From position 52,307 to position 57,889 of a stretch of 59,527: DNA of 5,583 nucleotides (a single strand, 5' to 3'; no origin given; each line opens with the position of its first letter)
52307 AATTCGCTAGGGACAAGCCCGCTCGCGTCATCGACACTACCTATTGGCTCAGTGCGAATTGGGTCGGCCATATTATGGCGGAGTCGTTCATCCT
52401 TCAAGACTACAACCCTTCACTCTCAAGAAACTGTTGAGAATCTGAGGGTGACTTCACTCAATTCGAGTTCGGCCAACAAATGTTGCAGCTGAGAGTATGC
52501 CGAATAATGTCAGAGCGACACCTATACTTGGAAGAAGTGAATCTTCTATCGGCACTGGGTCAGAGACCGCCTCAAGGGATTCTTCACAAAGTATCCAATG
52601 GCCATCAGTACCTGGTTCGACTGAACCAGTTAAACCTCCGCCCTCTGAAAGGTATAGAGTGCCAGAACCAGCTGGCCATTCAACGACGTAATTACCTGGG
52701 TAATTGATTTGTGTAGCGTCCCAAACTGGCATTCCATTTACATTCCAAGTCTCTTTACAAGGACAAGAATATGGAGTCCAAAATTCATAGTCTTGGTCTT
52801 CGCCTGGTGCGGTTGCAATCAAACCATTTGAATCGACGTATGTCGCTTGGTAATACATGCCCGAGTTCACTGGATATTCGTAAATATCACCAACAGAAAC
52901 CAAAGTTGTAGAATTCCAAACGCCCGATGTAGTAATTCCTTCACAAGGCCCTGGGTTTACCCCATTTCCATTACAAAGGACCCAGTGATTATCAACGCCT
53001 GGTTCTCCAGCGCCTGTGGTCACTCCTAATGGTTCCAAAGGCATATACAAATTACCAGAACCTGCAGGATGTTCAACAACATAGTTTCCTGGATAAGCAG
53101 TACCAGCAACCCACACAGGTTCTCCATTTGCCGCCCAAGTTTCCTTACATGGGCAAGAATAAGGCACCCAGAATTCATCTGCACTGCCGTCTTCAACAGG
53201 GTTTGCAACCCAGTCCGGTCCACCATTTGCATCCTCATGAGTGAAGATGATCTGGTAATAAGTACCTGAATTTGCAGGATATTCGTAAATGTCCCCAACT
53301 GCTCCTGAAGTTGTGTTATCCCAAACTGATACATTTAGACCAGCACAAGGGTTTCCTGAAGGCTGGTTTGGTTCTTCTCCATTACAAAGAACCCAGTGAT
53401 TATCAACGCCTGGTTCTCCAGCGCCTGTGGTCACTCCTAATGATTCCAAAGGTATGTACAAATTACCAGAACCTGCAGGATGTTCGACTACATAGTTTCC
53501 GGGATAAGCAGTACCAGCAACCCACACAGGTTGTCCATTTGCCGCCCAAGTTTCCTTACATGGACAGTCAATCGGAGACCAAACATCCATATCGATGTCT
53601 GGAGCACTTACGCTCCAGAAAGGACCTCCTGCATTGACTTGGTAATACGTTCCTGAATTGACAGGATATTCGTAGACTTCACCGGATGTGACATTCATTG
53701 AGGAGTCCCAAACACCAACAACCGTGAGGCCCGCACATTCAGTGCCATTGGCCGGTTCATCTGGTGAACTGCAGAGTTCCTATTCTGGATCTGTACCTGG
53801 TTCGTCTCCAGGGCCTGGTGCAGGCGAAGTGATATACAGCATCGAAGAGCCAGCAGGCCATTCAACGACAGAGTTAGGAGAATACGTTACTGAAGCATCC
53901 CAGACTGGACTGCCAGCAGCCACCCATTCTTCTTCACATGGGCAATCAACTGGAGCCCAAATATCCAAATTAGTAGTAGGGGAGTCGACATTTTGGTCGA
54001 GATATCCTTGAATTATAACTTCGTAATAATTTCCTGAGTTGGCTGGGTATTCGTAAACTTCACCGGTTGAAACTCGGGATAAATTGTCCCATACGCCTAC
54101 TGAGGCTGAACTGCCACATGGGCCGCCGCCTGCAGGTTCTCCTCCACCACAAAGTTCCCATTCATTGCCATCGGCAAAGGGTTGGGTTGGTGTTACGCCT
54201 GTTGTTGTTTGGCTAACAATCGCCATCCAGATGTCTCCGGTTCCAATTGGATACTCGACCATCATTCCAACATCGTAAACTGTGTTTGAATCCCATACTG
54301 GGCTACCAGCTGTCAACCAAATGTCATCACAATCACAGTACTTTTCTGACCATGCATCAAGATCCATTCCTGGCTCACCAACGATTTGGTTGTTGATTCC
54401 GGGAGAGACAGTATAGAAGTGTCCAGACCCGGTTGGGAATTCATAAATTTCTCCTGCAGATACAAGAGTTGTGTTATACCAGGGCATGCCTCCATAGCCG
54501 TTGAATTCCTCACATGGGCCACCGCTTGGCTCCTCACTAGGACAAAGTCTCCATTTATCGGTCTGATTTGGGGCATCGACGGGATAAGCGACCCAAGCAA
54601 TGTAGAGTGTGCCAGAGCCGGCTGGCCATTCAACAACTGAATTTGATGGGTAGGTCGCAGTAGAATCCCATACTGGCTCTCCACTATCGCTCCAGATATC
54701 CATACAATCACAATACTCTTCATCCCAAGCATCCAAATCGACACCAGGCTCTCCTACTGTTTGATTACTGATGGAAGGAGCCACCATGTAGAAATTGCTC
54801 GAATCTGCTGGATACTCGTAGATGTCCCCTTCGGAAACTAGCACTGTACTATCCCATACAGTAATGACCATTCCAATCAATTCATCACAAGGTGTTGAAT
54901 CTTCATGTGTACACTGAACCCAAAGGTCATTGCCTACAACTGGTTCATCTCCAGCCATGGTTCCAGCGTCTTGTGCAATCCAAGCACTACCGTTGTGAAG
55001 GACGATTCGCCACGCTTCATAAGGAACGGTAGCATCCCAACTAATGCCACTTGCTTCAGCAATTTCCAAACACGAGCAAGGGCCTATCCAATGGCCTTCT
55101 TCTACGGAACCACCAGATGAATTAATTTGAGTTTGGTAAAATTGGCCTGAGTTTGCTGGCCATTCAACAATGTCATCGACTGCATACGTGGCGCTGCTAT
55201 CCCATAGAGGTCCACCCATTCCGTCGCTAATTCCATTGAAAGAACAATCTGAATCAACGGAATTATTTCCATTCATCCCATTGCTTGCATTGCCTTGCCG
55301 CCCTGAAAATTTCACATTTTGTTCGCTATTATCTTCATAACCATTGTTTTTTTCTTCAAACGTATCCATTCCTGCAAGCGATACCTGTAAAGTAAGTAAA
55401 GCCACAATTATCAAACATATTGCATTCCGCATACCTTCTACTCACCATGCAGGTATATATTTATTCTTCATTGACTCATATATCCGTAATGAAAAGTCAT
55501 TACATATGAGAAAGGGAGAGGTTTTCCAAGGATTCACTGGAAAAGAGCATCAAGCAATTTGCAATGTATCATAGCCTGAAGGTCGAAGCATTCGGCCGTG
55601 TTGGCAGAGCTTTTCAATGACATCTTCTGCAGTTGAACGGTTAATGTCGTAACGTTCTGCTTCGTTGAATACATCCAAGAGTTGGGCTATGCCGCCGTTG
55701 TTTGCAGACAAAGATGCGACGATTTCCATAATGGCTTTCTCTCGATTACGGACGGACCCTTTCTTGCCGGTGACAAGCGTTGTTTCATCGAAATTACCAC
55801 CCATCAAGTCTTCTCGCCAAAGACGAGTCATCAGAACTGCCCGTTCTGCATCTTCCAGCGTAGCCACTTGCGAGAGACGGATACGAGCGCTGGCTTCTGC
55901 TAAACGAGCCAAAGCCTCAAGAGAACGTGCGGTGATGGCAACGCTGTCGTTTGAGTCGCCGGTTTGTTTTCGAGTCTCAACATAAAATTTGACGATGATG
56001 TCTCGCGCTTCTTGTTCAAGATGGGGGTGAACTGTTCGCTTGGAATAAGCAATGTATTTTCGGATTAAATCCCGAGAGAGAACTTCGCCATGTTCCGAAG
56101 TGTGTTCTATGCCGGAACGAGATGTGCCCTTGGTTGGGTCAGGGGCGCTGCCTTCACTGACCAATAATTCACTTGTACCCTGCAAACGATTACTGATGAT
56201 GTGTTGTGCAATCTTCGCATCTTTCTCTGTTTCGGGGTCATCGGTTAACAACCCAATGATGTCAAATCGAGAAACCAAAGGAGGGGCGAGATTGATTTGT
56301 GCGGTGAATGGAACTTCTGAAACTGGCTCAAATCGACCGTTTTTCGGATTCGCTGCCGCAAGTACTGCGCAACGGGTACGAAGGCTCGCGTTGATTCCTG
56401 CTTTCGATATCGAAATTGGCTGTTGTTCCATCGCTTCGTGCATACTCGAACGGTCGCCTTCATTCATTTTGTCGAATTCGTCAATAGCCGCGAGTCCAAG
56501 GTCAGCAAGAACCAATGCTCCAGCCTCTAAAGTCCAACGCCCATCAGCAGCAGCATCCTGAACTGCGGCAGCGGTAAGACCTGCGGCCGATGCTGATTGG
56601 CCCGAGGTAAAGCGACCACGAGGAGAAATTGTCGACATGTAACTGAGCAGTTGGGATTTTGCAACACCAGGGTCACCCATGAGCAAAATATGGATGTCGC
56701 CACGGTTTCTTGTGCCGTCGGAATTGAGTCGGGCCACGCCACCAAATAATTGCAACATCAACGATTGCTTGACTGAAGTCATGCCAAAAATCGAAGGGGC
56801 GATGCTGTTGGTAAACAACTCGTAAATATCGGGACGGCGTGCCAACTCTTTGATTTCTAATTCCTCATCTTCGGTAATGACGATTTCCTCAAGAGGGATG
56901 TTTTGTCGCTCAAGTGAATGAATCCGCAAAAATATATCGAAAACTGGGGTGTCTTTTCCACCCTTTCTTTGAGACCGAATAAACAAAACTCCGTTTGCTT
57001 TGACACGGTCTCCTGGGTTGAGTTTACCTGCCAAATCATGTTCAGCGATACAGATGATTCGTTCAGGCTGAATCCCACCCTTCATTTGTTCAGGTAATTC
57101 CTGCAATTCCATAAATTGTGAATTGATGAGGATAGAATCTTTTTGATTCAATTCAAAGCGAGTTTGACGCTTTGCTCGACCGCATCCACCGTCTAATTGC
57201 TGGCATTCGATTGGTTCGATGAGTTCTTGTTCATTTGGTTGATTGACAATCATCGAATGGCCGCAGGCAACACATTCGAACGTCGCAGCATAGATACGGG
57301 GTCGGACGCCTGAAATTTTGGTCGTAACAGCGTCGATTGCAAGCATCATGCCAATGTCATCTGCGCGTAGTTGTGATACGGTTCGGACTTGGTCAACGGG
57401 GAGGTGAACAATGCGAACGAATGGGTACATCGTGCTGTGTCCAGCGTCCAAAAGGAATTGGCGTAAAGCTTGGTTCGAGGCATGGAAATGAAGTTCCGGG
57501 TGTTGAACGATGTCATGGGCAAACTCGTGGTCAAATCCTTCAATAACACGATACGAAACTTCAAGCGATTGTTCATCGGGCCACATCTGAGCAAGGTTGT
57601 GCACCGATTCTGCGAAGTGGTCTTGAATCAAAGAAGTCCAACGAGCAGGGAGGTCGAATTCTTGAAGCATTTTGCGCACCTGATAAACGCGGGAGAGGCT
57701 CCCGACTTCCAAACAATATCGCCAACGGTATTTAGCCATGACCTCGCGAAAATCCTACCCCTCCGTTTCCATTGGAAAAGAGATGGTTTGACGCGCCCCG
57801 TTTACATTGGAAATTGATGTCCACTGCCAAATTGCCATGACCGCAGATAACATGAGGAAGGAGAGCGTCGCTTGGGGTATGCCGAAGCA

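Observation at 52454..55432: One cell-surface protein gene split by a single in-frame TAG that replaces a conserved tryptophan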

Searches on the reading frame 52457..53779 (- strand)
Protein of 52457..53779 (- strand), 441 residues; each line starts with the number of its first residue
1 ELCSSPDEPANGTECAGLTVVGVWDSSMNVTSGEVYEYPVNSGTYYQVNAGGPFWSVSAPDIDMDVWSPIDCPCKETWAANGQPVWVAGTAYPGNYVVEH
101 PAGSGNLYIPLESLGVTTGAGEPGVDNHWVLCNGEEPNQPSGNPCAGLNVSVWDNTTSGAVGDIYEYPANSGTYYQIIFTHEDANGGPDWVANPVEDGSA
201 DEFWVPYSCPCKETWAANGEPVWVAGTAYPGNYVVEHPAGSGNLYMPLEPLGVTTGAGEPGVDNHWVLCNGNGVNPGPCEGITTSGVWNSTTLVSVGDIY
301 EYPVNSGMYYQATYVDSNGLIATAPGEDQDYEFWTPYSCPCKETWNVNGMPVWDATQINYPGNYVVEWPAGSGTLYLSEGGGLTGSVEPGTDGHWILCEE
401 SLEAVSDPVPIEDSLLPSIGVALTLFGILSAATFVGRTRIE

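Call 6: search_protein_families(library=pfam, proteins=[window:52457-53779:-], max_evalue=0.01)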
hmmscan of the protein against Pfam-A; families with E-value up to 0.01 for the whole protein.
window:52457-53779:- (441 aa): 0 families

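Call 24: find_encoding_contigs(protein=window:52457-53698:-, flank=10000, max_places=10)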
Protein window:52457-53698:- (414 aa): no gene with exactly this product is on record in the collection.

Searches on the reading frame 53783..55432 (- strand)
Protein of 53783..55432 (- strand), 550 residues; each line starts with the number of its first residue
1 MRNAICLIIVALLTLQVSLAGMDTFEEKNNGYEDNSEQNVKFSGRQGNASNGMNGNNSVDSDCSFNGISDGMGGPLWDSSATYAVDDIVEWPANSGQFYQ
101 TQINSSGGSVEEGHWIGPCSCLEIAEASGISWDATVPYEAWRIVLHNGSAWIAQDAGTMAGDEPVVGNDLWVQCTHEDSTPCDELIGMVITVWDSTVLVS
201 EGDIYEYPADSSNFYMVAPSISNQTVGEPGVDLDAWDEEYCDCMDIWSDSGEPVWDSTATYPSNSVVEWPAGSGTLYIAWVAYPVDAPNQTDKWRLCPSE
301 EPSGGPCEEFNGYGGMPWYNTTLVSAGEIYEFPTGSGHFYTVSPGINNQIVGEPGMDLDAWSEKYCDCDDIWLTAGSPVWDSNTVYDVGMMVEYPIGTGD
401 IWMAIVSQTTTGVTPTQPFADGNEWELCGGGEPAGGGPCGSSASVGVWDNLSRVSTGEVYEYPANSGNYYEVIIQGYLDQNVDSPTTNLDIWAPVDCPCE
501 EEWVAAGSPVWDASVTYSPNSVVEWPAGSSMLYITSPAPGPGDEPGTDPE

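Call 6: search_protein_families(library=pfam, proteins=[window:53783-55432:-], max_evalue=0.01)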
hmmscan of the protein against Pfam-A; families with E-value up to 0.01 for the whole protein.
window:53783-55432:- (550 aa): 1 family
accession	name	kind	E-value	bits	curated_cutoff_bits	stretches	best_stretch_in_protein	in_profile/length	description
PF02839.19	CBM_5_12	-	0.0099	16.3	26.2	0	380-410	2-29/44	Carbohydrate-binding module family 5/12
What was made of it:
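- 52586..55246 (-): Array of seven units of about 125-137 aa, each ending in W-x-x-C (W171, 294, 425, 551, 680, 817, 946). Each unit holds two small beta modules with a CBM5/12-like fold and a C-[PD]-C motif. The Pfam CBM_5_12 hit is weak, at 16.3 bits against a 26.2-bit cut-off (call 6).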

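Call 7: find_encoding_contigs(protein=window:53783-55432:-, flank=10000, max_places=10)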
Protein window:53783-55432:- (550 aa): no gene with exactly this product is on record in the collection.

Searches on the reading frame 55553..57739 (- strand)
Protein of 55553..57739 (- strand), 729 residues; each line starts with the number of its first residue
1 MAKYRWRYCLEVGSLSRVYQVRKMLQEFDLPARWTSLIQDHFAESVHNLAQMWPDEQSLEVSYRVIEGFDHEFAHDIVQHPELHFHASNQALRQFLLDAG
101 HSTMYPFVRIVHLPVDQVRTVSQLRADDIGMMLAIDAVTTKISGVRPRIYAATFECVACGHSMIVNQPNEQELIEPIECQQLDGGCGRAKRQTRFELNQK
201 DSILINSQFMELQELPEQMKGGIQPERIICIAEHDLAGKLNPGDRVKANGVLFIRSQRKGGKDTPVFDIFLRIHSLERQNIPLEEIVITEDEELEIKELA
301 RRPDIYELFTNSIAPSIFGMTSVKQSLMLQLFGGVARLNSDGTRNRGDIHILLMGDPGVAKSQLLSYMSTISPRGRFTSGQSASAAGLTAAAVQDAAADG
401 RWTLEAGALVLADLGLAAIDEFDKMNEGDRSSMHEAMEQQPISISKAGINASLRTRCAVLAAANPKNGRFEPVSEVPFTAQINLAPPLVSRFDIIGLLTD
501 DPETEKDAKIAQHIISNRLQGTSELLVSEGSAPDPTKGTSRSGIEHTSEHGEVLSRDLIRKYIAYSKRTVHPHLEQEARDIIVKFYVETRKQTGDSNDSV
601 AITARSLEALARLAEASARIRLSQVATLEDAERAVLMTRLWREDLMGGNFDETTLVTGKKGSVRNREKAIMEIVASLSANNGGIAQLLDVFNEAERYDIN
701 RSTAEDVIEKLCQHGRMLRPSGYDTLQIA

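Call 6: search_protein_families(library=pfam, proteins=[window:55553-57739:-], max_evalue=0.01)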
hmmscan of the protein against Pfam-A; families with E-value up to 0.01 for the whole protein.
window:55553-57739:- (729 aa): 6 families
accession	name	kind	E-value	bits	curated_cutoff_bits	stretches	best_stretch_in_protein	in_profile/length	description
PF00493.29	MCM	-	5.4e-88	294.3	23.3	1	294-517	3-223/224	MCM P-loop domain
PF17855.7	MCM_lid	-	1.6e-24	86.6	27.4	1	557-637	1-82/87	MCM AAA-lid domain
PF17207.9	MCM_OB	-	5.4e-22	78.3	24.8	1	122-253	3-123/126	MCM OB domain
PF01078.27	Mg_chelatase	-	1.3e-06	28.4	20.3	1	400-466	93-159/207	Magnesium chelatase, subunit ChlI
PF07726.17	AAA_3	-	9.2e-05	22.8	27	1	350-466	1-113/131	ATPase family associated with various cellular activities (AAA)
PF14551.11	MCM_N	-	0.00072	20.4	24.9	1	45-99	24-76/95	MCM N-terminal domain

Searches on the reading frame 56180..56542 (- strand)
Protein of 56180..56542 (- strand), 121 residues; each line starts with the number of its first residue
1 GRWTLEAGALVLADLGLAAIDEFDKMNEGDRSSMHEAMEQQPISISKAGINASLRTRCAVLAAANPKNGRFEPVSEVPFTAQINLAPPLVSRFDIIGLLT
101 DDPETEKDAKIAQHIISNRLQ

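Call 70: search_solved_structures(query=window:56180-56542:-, max_evalue=1e-8, show_alignments=5)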
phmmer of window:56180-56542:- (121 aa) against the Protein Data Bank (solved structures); distinct sequences matched with E-value up to 1e-8: 68 (the best 60 are shown).
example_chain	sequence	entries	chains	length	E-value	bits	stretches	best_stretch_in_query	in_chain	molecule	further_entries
8x7t_D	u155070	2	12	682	5e-37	130.2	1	1-118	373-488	mini-chromosome maintenance complex 3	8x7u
6raw_2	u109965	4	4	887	1.9e-36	128.3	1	2-119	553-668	DNA replication licensing factor Mcm2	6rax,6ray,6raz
4r7y_A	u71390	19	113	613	1e-35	125.9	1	1-117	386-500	Minichromosome maintenance protein MCM, Cell division control protein 21 | Minichromosome maintenance protein MCM,DNA helicase | Minichromosome maintenance prot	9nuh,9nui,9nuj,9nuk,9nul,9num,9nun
8q6o_A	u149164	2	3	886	2.5e-35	124.7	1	2-120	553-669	DNA replication licensing factor mcm2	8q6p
8s0d_2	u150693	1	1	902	4.5e-35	123.9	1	2-119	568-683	DNA replication licensing factor MCM2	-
22vt_2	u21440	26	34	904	4.5e-35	123.9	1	2-119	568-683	DNA replication licensing factor MCM2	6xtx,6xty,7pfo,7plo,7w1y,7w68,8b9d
8rwv_2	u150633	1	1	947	4.8e-35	123.8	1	2-119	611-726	DNA replication licensing factor MCM2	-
6u0m_2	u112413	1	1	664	4.9e-34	120.5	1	2-119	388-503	DNA replication licensing factor MCM2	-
28vy_2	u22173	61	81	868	5.4e-34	120.4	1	2-119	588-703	DNA replication licensing factor MCM2 | Minichromosome Maintenance 2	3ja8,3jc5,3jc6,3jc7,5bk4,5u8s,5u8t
8ouw_2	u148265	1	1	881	7.1e-34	120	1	2-119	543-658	DNA replication licensing factor MCM2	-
9gjw_2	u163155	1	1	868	3.9e-33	117.6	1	2-119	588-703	DNA replication licensing factor MCM2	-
8q6o_F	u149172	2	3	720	1.1e-32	116.1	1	1-116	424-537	DNA replication licensing factor mcm7-B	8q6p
22vt_7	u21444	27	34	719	2.7e-32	114.9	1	1-116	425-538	DNA replication licensing factor MCM7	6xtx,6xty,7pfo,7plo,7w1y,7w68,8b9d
9caq_7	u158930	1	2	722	2.8e-32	114.9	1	1-116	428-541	DNA replication licensing factor MCM7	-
6u0m_7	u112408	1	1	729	8.1e-32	113.4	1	4-116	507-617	DNA replication licensing factor MCM7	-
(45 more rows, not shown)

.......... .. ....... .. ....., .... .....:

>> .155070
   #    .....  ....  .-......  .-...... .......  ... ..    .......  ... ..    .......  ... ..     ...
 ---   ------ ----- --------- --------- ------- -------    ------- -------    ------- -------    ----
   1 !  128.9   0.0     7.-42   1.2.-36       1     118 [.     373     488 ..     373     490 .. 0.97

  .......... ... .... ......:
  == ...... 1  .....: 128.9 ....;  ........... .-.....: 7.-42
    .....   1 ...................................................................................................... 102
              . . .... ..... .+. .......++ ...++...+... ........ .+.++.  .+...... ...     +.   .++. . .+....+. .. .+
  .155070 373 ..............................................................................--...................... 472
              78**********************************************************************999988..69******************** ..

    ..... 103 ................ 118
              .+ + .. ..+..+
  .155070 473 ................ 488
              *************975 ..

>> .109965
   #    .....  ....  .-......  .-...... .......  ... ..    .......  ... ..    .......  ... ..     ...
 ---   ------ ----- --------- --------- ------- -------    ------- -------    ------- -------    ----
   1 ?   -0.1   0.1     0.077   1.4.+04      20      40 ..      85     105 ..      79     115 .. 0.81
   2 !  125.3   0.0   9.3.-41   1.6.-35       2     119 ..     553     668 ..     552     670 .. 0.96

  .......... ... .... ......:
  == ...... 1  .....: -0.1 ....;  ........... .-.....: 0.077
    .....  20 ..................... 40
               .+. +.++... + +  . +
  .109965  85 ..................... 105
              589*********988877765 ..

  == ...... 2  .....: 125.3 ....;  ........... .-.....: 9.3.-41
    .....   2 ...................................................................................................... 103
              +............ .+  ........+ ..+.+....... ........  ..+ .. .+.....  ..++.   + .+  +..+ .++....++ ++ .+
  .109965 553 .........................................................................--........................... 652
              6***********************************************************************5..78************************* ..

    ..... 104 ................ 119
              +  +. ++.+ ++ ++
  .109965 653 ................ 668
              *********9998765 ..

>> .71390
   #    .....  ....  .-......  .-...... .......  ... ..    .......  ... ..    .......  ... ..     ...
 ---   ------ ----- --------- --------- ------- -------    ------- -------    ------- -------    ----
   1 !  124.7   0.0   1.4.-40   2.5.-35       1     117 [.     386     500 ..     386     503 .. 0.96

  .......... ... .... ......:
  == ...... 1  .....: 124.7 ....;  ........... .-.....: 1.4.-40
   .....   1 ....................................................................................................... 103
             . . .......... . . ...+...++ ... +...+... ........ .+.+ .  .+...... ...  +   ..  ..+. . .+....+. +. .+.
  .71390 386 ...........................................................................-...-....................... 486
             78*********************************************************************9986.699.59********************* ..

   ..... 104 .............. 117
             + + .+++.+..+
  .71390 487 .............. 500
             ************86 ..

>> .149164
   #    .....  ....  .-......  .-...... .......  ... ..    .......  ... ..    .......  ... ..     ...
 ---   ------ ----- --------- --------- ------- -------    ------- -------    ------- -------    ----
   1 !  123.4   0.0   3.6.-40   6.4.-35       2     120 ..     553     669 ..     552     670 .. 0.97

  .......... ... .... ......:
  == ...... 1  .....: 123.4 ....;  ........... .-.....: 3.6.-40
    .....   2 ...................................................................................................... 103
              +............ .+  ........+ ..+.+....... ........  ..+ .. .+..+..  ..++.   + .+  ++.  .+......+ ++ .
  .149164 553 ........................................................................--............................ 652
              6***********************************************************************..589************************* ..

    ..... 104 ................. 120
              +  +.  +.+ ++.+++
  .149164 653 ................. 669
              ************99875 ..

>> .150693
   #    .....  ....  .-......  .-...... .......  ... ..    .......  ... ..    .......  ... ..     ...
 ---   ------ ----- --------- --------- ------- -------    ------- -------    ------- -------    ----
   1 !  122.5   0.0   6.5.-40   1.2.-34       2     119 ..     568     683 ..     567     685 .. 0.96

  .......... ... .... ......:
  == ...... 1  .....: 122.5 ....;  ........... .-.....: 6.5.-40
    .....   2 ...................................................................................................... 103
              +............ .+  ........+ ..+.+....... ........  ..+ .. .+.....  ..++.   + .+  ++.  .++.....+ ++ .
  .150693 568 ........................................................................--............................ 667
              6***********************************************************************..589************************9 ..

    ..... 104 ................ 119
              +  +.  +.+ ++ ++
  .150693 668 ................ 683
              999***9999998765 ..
